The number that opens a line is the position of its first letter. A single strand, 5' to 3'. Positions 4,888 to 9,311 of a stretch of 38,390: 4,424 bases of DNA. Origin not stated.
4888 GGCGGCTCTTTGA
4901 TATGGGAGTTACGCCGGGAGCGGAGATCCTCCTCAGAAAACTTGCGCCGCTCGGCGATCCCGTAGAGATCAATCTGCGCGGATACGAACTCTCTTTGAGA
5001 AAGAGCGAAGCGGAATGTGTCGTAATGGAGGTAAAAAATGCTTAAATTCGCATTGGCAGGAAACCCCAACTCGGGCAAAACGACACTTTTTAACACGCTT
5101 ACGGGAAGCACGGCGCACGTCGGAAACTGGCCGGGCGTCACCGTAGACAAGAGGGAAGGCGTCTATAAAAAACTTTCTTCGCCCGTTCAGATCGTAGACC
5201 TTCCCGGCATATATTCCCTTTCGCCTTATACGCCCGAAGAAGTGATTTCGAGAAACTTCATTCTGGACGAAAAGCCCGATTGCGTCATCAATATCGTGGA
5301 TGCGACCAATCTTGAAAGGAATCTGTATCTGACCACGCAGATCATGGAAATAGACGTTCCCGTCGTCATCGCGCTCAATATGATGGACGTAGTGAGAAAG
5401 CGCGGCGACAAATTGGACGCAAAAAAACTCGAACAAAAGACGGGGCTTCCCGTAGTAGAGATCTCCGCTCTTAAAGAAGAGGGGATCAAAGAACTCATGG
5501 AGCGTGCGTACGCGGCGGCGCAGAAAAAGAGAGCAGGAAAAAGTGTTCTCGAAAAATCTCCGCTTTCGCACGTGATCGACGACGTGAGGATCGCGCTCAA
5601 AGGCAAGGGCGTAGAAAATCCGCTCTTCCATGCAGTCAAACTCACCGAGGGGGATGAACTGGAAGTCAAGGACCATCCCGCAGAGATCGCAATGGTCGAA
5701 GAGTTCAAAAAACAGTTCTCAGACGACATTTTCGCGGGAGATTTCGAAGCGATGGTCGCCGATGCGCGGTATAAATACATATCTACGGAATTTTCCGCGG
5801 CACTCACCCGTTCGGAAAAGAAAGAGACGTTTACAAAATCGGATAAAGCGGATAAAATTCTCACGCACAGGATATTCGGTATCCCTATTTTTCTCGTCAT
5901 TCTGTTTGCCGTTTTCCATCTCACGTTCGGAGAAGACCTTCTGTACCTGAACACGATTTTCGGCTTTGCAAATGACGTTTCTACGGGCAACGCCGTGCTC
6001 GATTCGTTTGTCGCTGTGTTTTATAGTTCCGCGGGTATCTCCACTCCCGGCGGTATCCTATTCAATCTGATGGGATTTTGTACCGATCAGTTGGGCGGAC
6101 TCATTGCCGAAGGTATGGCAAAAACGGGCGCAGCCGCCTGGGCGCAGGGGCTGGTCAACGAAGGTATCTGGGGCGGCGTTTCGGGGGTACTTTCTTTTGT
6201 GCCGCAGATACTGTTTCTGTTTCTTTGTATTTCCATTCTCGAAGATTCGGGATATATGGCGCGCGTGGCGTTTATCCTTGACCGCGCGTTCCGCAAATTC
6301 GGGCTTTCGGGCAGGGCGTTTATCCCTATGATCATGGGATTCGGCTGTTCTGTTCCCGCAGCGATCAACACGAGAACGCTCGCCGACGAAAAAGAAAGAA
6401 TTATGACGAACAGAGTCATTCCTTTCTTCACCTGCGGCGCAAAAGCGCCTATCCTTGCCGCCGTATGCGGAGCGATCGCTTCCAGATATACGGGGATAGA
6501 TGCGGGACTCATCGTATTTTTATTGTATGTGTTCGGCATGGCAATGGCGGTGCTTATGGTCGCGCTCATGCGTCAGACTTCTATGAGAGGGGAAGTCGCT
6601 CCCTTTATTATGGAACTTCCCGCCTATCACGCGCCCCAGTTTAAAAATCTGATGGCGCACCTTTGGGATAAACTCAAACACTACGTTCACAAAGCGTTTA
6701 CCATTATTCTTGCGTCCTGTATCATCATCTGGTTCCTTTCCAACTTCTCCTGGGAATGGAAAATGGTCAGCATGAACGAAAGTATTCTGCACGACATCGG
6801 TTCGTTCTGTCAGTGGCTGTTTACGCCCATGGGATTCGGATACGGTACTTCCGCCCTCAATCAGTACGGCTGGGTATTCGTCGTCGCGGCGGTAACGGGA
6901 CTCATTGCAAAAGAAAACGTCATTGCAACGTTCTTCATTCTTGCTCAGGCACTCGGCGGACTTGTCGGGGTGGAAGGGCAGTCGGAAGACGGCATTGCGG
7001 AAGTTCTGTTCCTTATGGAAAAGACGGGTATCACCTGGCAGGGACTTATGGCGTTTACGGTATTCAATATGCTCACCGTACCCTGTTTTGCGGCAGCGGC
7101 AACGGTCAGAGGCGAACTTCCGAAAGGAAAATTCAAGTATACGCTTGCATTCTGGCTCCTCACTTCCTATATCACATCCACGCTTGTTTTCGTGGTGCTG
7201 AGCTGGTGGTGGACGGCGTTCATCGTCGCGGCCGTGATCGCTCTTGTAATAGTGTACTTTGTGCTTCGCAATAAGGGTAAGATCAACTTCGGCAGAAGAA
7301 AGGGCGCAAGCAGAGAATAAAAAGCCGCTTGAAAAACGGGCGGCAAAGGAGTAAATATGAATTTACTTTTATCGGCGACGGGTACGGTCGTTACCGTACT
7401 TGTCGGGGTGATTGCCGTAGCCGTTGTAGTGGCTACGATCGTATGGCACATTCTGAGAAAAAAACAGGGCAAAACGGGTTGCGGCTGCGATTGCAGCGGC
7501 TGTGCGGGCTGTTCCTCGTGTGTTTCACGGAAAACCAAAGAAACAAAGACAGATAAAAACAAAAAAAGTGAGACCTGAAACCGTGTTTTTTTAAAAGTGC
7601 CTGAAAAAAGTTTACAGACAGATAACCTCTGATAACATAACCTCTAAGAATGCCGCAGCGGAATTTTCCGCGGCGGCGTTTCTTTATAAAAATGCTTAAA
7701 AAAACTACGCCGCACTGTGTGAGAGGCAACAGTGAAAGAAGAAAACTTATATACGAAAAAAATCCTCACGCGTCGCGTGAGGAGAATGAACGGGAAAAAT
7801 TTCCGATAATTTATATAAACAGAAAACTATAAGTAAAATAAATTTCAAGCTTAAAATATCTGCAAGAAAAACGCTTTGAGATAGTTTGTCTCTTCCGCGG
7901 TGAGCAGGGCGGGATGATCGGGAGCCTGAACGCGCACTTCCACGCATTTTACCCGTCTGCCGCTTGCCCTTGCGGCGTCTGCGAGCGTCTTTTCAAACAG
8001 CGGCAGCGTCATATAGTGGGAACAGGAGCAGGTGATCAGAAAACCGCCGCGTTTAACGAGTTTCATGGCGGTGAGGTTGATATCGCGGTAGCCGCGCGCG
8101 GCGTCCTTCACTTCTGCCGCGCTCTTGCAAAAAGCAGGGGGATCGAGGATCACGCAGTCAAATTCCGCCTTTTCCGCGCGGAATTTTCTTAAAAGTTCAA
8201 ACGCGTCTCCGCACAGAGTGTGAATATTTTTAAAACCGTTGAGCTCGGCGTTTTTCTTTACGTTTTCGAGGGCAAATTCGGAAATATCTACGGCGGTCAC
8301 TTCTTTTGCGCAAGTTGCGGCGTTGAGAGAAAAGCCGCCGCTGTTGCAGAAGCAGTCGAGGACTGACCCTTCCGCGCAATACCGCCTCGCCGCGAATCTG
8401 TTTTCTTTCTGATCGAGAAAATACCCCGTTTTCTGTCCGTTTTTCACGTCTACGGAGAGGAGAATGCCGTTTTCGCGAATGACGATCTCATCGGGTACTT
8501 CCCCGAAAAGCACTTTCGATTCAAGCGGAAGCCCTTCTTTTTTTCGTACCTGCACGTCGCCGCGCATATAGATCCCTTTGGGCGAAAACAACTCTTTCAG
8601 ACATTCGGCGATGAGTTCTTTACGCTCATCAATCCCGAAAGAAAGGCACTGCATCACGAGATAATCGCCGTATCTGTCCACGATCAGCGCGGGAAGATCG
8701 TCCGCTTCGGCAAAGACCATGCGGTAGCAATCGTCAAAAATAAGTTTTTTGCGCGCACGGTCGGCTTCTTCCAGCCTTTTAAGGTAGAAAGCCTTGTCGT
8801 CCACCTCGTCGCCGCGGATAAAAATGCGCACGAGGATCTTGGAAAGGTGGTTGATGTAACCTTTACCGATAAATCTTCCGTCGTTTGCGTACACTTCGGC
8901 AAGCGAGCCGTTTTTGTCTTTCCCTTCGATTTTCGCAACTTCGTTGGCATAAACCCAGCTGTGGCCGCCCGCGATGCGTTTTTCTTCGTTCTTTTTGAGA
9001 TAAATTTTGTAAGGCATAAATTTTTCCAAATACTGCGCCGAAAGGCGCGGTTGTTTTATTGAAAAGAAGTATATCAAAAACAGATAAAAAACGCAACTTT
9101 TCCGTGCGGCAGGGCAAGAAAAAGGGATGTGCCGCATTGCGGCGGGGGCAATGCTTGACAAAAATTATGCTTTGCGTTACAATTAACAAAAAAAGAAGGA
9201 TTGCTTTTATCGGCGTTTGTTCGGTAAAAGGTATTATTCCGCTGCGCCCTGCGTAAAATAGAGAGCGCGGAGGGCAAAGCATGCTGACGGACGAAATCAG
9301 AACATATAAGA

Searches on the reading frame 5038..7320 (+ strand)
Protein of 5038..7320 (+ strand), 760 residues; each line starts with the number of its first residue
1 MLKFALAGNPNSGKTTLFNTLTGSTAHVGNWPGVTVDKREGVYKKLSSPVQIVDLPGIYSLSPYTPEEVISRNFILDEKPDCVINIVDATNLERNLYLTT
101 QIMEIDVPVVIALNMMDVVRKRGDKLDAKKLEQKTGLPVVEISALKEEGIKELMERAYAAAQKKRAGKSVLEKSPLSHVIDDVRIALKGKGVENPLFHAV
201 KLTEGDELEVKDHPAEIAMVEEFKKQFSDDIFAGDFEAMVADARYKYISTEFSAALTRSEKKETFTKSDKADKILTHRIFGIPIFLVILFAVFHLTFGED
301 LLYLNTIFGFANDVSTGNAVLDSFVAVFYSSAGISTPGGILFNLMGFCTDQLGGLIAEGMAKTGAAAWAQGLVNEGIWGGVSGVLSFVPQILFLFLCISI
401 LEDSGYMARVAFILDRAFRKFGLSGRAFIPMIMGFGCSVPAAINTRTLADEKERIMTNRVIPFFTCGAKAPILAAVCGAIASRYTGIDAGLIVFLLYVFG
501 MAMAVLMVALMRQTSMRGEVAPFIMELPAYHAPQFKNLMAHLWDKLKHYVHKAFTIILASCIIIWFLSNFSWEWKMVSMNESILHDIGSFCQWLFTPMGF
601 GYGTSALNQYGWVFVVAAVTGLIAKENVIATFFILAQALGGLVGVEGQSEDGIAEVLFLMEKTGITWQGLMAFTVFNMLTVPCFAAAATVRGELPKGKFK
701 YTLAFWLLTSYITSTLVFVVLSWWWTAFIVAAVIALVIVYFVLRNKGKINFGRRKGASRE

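Call 8: search_protein_families(library=pfam, proteins=[window:5038-7320:+])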
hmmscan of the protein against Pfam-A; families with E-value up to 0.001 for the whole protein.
window:5038-7320:+ (760 aa): 8 families
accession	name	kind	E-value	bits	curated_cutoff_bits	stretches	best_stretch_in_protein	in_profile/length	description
PF02421.24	FeoB_N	-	1.5e-66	223.2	27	1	3-156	2-155/156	Ferrous iron transport protein B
PF07670.19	Gate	-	4.6e-32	111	29.6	2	384-478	1-102/104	Nucleoside recognition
PF01926.29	MMR_HSR1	-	1.6e-19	70.5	21.9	1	4-114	2-112/113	50S ribosome-binding GTPase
PF07664.17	FeoB_C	-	2e-17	63.1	26.6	1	493-545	1-54/54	Ferrous iron transport protein B C terminus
PF00009.33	GTP_EFTU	-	1.4e-06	28.5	26.5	1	33-159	54-184/188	Elongation factor Tu GTP binding domain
PF17910.6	FeoB_Cyto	-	3.6e-05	24.5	23.4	1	176-250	5-83/90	FeoB cytosolic helical domain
PF03193.22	RsgA_GTPase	-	0.0003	21.1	30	0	92-179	42-125/174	RsgA GTPase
PF09439.16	SRPRB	-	0.0005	19.9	25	1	4-100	6-93/178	Signal recognition particle receptor beta subunit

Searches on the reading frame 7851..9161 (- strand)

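Call 31: search_protein_families(library=pfam, proteins=[window:7851-9161:-])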
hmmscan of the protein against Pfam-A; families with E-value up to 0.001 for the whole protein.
window:7851-9161:- (436 aa): 14 families
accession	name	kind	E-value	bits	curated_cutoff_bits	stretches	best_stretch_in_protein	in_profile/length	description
PF17785.7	PUA_3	-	3.9e-20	71.8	22.6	1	53-114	1-62/64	PUA-like domain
PF10672.15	Methyltrans_SAM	-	9e-19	68.2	27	1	214-385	74-244/286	S-adenosylmethionine-dependent methyltransferase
PF13847.12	Methyltransf_31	-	3e-14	53.4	27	1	266-395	6-124/145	Methyltransferase domain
PF09445.16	Methyltransf_15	-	7.2e-12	45.6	22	1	266-343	3-81/165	RNA cap guanine-N2 methyltransferase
PF03602.21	Cons_hypoth95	-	1.9e-11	44.4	24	1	261-342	39-122/182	Conserved hypothetical protein 95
PF13649.12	Methyltransf_25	-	2.2e-09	38.3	27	1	267-339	1-70/97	Methyltransferase domain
PF05175.20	MTS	-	2.6e-07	30.9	23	1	263-390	31-151/170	Methyltransferase small domain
PF02475.24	TRM5-TYW2_MTfase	-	3.2e-07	30.9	28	1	227-345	2-116/164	TRM5/TYW2 methyltransferase domain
PF02005.22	TRM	-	3.8e-06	26.8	27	1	263-359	49-144/376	N2,N2-dimethylguanosine tRNA methyltransferase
PF01189.24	Methyltr_RsmB-F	-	4.2e-06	27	27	1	268-381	13-140/199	16S rRNA methyltransferase RsmB/F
PF08241.18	Methyltransf_11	-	1.1e-05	26.4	21.2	1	268-339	1-66/95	Methyltransferase domain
PF06325.19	PrmA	-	6.7e-05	23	22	1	264-316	162-215/296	Ribosomal protein L11 methyltransferase (PrmA)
PF01209.24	Ubie_methyltran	-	0.00066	19.5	20.1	0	266-383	50-157/233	ubiE/COQ5 methyltransferase family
PF05958.17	tRNA_U5-meth_tr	-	0.00072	19.1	23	0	264-324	202-262/357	tRNA (Uracil-5-)-methyltransferase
